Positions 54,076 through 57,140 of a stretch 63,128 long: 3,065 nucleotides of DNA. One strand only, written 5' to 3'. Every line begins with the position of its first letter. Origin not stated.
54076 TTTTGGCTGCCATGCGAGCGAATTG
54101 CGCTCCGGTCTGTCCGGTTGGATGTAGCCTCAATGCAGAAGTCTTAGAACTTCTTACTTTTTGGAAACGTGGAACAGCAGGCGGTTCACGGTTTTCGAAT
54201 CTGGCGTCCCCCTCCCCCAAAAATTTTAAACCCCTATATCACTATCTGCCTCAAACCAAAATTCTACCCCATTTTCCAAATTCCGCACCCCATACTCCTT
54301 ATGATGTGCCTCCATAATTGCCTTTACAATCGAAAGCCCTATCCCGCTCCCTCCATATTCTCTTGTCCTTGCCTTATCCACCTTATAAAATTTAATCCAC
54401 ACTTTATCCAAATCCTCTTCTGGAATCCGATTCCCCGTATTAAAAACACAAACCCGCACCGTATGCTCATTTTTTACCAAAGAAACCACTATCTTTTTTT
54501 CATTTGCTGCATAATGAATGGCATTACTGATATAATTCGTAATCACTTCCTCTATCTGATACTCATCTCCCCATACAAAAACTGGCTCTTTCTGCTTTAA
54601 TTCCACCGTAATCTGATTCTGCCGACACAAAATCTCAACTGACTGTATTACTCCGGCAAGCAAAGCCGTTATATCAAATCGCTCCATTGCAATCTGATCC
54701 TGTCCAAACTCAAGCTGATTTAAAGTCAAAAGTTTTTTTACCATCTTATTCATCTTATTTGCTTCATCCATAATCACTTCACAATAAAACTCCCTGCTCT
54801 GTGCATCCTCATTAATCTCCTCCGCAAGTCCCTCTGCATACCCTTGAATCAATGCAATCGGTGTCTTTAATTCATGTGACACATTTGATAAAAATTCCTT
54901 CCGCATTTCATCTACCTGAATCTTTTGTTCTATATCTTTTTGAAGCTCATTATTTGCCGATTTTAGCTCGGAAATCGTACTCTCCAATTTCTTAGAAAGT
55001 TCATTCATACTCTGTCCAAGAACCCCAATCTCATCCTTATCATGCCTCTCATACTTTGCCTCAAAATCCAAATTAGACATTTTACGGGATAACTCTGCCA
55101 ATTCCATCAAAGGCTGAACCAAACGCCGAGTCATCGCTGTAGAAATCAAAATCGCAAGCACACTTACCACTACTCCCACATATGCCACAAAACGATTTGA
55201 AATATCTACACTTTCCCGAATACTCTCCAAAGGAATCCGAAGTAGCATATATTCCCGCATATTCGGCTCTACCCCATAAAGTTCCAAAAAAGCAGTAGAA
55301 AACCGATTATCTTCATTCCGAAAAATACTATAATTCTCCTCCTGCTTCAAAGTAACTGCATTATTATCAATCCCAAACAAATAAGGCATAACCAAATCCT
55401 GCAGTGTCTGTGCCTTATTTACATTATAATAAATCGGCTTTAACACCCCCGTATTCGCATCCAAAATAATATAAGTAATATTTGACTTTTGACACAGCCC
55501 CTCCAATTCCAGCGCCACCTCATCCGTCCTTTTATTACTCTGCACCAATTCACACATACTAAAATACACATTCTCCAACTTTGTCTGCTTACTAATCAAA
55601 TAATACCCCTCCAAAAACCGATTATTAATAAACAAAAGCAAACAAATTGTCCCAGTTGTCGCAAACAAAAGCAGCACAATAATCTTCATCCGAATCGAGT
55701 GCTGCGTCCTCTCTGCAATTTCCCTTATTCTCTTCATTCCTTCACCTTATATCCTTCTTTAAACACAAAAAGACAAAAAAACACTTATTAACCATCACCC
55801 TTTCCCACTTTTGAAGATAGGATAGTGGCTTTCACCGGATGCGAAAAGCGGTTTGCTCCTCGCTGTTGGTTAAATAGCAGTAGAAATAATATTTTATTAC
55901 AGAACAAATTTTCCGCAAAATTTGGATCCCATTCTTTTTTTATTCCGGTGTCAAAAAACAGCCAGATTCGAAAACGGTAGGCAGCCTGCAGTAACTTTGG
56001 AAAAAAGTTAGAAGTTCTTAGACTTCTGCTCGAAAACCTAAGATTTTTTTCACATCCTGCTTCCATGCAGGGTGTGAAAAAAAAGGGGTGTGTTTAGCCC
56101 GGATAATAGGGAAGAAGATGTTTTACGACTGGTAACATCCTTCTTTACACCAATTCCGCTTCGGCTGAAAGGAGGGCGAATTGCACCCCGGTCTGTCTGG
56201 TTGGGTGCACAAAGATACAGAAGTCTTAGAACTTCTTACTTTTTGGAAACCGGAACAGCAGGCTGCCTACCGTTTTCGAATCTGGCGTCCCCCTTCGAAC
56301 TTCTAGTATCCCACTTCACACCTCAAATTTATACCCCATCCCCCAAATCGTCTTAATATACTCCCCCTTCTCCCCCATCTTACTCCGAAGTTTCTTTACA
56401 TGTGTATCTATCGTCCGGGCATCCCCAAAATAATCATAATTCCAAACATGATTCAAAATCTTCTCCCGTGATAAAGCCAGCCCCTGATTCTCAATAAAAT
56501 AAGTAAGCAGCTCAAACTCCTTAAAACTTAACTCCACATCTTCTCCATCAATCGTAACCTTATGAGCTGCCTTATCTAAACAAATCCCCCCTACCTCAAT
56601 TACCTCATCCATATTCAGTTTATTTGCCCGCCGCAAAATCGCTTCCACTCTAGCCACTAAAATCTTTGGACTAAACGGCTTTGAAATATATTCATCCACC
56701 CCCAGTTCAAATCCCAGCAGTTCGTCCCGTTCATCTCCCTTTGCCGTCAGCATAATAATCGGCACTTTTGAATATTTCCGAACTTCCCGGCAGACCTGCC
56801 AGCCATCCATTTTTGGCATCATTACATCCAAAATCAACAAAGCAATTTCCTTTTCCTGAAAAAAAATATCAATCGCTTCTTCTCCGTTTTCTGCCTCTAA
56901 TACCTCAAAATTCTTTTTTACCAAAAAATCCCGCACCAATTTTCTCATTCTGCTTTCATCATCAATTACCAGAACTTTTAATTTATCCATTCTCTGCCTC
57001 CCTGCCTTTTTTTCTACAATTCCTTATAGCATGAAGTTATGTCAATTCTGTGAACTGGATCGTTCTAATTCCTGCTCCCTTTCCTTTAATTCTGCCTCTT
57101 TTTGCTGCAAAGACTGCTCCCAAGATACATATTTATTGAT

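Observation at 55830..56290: Structured repeat wedged between the response regulator and histidine kinase of one two-component operon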

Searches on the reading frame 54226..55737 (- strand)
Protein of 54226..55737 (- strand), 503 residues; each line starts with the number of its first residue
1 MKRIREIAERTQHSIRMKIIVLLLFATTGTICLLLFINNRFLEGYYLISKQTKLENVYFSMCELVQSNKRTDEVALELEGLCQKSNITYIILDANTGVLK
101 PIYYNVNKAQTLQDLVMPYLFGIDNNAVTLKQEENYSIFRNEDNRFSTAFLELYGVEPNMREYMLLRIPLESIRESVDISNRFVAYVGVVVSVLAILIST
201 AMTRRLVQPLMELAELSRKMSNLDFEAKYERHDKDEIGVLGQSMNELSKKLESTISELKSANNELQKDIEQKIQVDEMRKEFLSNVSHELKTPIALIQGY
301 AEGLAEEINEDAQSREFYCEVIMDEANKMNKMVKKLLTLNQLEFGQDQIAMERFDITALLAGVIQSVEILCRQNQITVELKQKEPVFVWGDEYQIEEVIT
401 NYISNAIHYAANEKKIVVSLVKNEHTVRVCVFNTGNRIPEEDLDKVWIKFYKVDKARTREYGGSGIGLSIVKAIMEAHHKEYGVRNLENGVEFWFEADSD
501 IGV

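Call 6: search_protein_families(library=pfam, proteins=[window:54226-55737:-])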
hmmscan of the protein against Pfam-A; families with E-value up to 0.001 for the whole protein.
window:54226-55737:- (503 aa): 4 families
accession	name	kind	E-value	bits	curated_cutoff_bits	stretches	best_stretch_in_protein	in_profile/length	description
PF02518.31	HATPase_c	-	3.2e-18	66.6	26.4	1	390-498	1-108/111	Histidine kinase-, DNA gyrase B-, and HSP90-like ATPase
PF00512.31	HisKA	-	9.7e-16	58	26.9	1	278-343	1-64/66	His Kinase A (phospho-acceptor) domain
PF00672.30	HAMP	-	2.1e-07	31.6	25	1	202-252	2-52/53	HAMP domain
PF13589.12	HATPase_c_3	-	4.9e-05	23.8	25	1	393-468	1-77/137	Histidine kinase-, DNA gyrase B-, and HSP90-like ATPase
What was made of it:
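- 54226..55737 (-): Sensor histidine kinase gene (503 aa). ATG at 55737-55735, preceded by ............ Pfam HAMP, HisKA and HATPase_c in call 6.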

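Call 12: find_encoding_contigs(protein=window:54229-55737:-, flank=4000, max_places=10)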
Protein window:54229-55737:- (503 aa): 21 contigs read that carry it; 10 places shown.
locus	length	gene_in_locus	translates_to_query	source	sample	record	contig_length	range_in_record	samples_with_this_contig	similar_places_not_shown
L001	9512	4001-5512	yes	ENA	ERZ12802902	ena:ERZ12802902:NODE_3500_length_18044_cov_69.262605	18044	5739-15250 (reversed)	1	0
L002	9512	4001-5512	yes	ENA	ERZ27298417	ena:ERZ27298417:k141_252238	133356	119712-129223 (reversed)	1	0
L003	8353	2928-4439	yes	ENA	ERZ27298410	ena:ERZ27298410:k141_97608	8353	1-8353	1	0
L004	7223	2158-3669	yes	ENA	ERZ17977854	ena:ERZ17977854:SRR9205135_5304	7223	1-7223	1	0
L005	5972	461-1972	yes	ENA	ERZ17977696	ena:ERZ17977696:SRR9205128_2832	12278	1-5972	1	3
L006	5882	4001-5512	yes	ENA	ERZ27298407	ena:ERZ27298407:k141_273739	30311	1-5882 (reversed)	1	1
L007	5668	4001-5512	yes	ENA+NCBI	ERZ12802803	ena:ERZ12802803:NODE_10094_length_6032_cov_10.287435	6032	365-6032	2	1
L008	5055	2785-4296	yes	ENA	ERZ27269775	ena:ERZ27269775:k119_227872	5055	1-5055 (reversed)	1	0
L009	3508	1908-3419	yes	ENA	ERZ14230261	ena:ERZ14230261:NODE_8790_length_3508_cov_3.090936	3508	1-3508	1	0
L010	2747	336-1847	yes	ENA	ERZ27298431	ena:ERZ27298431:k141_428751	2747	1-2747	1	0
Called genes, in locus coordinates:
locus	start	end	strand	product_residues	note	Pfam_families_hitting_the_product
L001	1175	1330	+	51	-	-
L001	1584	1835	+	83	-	PF00381:PTS-HPr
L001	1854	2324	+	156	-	PF20069:DUF6465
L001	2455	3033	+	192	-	-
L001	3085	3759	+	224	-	PF00072:Response_reg, PF00486:Trans_reg_C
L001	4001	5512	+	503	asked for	PF00672:HAMP (weak), PF00512:HisKA, PF02518:HATPase_c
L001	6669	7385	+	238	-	-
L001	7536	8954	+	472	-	PF03323:GerA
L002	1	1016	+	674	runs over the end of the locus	PF13739:PdaC (weak)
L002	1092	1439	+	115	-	PF00226:DnaJ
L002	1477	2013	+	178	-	PF00498:FHA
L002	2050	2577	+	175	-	PF16697:Yop-YscD_cpl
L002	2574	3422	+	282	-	PF13672:PP2C_2, PF07228:SpoIIE (faint)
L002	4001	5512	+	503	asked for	PF00672:HAMP (weak), PF00512:HisKA, PF02518:HATPase_c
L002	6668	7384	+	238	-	-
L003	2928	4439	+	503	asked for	PF00672:HAMP (weak), PF00512:HisKA, PF02518:HATPase_c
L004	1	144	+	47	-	?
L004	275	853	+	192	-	-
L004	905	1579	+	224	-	PF00072:Response_reg, PF00486:Trans_reg_C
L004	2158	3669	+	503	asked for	PF00672:HAMP (weak), PF00512:HisKA, PF02518:HATPase_c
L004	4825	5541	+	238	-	-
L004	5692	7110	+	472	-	PF03323:GerA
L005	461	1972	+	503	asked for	PF00672:HAMP (weak), PF00512:HisKA, PF02518:HATPase_c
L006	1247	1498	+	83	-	PF00381:PTS-HPr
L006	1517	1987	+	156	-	PF20069:DUF6465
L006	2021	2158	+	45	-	-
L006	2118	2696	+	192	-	-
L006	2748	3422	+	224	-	PF00072:Response_reg, PF00486:Trans_reg_C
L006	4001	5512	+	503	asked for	PF00672:HAMP (weak), PF00512:HisKA, PF02518:HATPase_c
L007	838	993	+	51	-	-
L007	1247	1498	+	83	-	PF00381:PTS-HPr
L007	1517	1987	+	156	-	PF20069:DUF6465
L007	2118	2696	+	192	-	-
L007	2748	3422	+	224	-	PF00072:Response_reg, PF00486:Trans_reg_C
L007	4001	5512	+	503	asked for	PF00672:HAMP (weak), PF00512:HisKA, PF02518:HATPase_c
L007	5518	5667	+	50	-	?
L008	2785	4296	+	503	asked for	PF00672:HAMP (weak), PF00512:HisKA, PF02518:HATPase_c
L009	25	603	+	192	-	-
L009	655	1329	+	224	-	PF00072:Response_reg, PF00486:Trans_reg_C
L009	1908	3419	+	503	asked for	PF00672:HAMP (weak), PF00512:HisKA, PF02518:HATPase_c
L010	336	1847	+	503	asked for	PF00672:HAMP (weak), PF00512:HisKA, PF02518:HATPase_c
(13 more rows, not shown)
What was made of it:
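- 54226..55737 (-): The protein is identical in 10 metagenome contigs (call 12).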

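Call 16: find_homologous_proteins(query=window:54229-55737:-, max_evalue=1e-30)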
Query window:54229-55737:- (503 aa): 8000 proteins with E <= 1e-30 among 8000 candidates; the best 120 are listed.
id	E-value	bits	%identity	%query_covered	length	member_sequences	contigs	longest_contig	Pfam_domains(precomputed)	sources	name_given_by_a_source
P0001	0.0e+0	1095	100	100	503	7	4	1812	PF00672.31,PF02518.32,PF00512.32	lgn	-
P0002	0.0e+0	1054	95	100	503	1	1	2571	PF00672.31,PF02518.32,PF00512.32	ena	-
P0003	1.4e-282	955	86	100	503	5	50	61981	PF00672.31,PF02518.32,PF00512.32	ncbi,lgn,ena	-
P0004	1.5e-280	949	85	100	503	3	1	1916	PF00672.31,PF02518.32,PF00512.32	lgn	-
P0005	2.3e-280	948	83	100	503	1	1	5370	PF00672.31,PF02518.32,PF00512.32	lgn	-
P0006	1.0e-277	939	83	100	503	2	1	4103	PF00672.31,PF02518.32,PF00512.32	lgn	-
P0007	1.3e-274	929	83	100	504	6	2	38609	PF00672.31,PF02518.32,PF00512.32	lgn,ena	-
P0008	3.6e-269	911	81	100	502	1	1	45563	PF00672.31,PF02518.32,PF00512.32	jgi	-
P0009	5.8e-264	894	80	98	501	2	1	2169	PF00672.31,PF02518.32,PF00512.32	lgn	-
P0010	7.5e-204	696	66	97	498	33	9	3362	PF00672.31,PF02518.32,PF00512.32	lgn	-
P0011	4.0e-200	684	63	97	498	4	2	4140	PF00672.31,PF02518.32,PF00512.32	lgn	-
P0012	1.1e-198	679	63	97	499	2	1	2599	PF00672.31,PF02518.32,PF00512.32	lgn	-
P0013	2.3e-198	678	63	98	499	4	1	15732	PF00672.31,PF02518.32,PF00512.32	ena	-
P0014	3.5e-198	677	63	97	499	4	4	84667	PF00672.31,PF02518.32,PF00512.32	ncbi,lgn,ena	-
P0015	4.0e-198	677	63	97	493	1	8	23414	PF00672.31,PF02518.32,PF00512.32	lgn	-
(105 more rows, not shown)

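Call 17: find_encoding_contigs(protein=P0003, flank=3000, max_places=4)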
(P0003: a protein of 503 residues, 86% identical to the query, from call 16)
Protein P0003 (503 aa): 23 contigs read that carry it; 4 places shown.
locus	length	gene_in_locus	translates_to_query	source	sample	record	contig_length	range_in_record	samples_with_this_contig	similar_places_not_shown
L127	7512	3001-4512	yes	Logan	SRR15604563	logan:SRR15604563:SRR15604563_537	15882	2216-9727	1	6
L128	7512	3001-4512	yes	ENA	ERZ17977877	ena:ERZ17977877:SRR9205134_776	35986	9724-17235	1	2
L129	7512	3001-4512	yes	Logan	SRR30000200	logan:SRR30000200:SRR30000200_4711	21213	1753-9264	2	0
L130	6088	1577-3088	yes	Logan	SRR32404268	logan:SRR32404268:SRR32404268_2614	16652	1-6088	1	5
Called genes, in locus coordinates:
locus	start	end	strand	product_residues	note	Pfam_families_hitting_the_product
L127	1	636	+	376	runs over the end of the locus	-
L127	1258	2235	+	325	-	PF01381:HTH_3, PF12844:HTH_19, PF13560:HTH_31 (faint)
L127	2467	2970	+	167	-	PF05128:DUF697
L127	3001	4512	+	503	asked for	PF00672:HAMP, PF00512:HisKA, PF02518:HATPase_c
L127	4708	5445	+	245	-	-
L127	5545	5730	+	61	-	-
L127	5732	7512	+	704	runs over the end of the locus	PF00270:DEAD (faint), PF00580:UvrD-helicase (weak), PF13245:AAA_19 (faint), PF01443:Viral_helicase1 (faint), PF13361:UvrD_C (weak), PF13538:UvrD_C_2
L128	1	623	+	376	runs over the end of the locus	-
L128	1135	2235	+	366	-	PF01381:HTH_3, PF12844:HTH_19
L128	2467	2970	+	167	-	PF05128:DUF697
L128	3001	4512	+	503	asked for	PF00672:HAMP, PF00512:HisKA, PF02518:HATPase_c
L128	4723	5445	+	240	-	-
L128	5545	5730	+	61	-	-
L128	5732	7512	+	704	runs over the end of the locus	PF00270:DEAD (faint), PF00580:UvrD-helicase (weak), PF13245:AAA_19 (faint), PF01443:Viral_helicase1 (faint), PF13361:UvrD_C (weak), PF13538:UvrD_C_2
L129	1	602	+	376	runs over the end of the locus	-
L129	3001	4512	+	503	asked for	PF00672:HAMP, PF00512:HisKA, PF02518:HATPase_c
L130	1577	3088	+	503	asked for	PF00672:HAMP, PF00512:HisKA, PF02518:HATPase_c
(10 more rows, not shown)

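Call 18: find_encoding_contigs(protein=P0007, flank=3000, max_places=2)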
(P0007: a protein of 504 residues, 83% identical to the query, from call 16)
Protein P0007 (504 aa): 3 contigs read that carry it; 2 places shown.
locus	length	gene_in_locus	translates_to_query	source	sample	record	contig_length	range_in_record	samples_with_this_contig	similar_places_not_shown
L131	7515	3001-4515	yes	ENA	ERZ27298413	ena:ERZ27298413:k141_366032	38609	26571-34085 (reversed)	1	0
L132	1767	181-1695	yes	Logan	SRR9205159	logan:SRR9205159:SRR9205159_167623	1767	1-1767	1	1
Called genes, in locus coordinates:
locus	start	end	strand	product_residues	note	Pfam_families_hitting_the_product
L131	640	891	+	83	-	PF00381:PTS-HPr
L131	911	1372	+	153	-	PF20069:DUF6465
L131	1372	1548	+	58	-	-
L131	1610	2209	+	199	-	-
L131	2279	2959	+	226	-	PF00072:Response_reg, PF00486:Trans_reg_C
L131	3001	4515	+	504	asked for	PF00672:HAMP, PF00512:HisKA, PF02518:HATPase_c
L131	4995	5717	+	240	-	-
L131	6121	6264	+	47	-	-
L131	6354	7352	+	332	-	PF01555:N6_N4_Mtase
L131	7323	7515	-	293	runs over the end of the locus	-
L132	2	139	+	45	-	?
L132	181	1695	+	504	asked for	PF00672:HAMP, PF00512:HisKA, PF02518:HATPase_c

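Call 19: find_encoding_contigs(protein=P0008, flank=3000, max_places=2)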
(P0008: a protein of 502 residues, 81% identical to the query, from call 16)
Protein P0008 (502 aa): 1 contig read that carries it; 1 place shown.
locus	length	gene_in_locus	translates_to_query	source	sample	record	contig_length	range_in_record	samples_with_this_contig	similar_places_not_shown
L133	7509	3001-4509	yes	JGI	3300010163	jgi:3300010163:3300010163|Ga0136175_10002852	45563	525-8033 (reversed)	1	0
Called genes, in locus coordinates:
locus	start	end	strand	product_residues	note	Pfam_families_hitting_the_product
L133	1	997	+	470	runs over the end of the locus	PF03606:DcuC, PF03806:ABG_transport (faint), PF02378:PTS_EIIC (weak)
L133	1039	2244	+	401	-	PF01546:Peptidase_M20, PF07687:M20_dimer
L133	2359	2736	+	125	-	PF01042:Ribonuc_L-PSP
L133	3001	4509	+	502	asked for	PF00672:HAMP, PF00512:HisKA, PF02518:HATPase_c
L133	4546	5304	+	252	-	-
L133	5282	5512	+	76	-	-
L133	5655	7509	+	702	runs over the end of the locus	PF00580:UvrD-helicase, PF13245:AAA_19 (faint), PF01443:Viral_helicase1 (faint), PF13361:UvrD_C (weak), PF13538:UvrD_C_2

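Call 20: find_encoding_contigs(protein=P0014, flank=3000, max_places=2)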
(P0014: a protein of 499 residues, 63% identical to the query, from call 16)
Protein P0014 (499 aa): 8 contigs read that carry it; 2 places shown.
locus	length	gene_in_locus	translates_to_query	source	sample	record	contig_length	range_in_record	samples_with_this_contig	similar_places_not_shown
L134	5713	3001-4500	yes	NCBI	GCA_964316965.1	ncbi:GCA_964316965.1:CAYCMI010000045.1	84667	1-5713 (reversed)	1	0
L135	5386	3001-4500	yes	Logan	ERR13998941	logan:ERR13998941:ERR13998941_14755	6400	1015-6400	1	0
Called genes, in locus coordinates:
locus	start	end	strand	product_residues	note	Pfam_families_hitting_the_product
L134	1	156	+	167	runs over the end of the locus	PF20069:DUF6465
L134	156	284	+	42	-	-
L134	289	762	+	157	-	-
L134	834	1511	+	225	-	PF00072:Response_reg, PF00486:Trans_reg_C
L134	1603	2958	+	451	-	PF00015:MCPsignal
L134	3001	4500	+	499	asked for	PF00672:HAMP (weak), PF00512:HisKA, PF02518:HATPase_c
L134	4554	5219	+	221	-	-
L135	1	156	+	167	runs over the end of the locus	PF20069:DUF6465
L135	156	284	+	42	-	-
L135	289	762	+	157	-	-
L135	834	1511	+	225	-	PF00072:Response_reg, PF00486:Trans_reg_C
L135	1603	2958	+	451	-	PF00015:MCPsignal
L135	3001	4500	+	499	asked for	PF00672:HAMP (weak), PF00512:HisKA, PF02518:HATPase_c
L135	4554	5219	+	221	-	-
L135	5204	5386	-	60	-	?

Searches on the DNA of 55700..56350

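Call 7: search_rna_families(source=window, start=55700, end=56350, threshold=evalue, max_evalue=10)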
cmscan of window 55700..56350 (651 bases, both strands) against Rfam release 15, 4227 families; matches with E-value up to 10: 9.
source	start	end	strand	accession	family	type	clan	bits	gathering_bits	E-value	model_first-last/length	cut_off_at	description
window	56034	56097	+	RF01913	mir-2778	Gene; miRNA;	-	21.8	86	0.13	1-77/77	no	mir-2778 microRNA precursor family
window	56050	56171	+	RF01589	plasmodium_snoR11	Gene; snRNA; snoRNA; HACA-box;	-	20.8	80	1.2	1-207/207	no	small nucleolar RNA snoR11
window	55999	56055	+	RF00900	mir-255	Gene; miRNA;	-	19.5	50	1.1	1-59/59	no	mir-255 microRNA precursor family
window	56188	56265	+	RF03749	MIR2617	Gene; miRNA;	-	18.7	46.5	2.6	1-86/86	no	MIR2617 microRNA precursor family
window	56044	56083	-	RF01913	mir-2778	Gene; miRNA;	-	18.5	86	1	13-61/77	no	mir-2778 microRNA precursor family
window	55833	55976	-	RF01488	rli49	Gene; sRNA;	-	17.5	40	1.3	1-163/163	no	Listeria sRNA rli49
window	56043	56084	-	RF04210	MIR8643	Gene; miRNA;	-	16.4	135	2.2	1-150/150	no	MIR8643 microRNA precursor family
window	56179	56240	+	RF01386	isrB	Gene; sRNA;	-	16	35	2.8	1-87/87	no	isrB Hfq binding RNA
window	55846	56066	-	RF01845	enod40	Gene;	-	11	45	4.2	1-263/263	no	Early nodulin 40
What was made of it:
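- On Any Rfam RNA family: In the spacer at E <= 10 the best E-value is 0.13, and the highest-scoring match has 21.8 bits against a gathering score of 86 (call 7).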

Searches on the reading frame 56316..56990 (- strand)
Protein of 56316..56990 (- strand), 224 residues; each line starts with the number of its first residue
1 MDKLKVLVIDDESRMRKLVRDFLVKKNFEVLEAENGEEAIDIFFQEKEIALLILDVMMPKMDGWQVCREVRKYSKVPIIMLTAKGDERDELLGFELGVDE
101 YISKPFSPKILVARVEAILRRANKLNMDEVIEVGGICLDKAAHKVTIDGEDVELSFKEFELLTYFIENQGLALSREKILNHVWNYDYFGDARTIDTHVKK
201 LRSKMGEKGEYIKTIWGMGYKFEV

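Call 6: search_protein_families(library=pfam, proteins=[window:56316-56990:-])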
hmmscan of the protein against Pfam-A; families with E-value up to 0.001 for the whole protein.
window:56316-56990:- (224 aa): 2 families
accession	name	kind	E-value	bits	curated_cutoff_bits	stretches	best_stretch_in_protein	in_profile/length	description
PF00072.30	Response_reg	-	4e-28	98.2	30.2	1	6-115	1-110/111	Response regulator receiver domain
PF00486.34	Trans_reg_C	-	1.4e-26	92.8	26.2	1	149-222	1-77/77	Transcriptional regulatory protein, C terminal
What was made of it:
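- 56316..56990 (-): OmpR-family response regulator gene (224 aa). The stop codon is at 56316-56318. Pfam Response_reg 4e-28 and Trans_reg_C 1.4e-26 in call 6.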

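Call 63: find_related_loci(query=window:56319-56990:-, collection=metagenome_contigs, flank=3000)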
Query window:56319-56990:- (224 aa) in metagenome_contigs; peptide patterns used: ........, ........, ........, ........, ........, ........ (x = any residue, [..] = any of these).
600 stretches matched a pattern (row limit reached: there are more); 589 encode a relative of the query (tblastn E <= 1e-3); the best 80 are kept; 80 distinct loci.
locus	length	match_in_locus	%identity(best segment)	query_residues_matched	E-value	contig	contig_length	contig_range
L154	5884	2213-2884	83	1-224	1e-127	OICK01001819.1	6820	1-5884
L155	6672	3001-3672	82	1-224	2e-126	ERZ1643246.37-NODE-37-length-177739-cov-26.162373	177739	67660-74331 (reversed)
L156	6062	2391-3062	82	1-224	4e-126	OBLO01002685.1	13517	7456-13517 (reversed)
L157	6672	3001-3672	82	1-224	4e-126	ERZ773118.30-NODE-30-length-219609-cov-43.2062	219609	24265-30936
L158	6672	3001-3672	82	1-224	3e-126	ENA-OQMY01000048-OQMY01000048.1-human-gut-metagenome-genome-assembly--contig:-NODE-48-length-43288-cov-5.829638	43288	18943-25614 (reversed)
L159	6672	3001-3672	82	1-224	4e-126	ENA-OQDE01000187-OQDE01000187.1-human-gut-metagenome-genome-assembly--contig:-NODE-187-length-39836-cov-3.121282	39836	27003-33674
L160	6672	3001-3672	82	1-224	3e-126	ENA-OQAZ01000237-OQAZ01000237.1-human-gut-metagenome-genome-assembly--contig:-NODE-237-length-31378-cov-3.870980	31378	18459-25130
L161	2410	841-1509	82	1-224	1e-132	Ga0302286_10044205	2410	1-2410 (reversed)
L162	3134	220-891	82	1-224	2e-130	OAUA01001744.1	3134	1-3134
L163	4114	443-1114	80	1-224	2e-126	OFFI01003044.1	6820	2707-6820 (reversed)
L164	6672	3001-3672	81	1-224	3e-125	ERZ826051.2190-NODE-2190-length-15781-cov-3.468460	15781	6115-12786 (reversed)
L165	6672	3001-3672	81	1-224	1e-125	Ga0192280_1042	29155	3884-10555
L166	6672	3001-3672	81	1-224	2e-125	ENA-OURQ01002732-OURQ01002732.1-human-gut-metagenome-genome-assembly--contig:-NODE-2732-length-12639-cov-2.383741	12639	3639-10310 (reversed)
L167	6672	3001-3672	82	1-224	2e-125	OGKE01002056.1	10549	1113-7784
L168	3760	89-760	81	1-224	2e-126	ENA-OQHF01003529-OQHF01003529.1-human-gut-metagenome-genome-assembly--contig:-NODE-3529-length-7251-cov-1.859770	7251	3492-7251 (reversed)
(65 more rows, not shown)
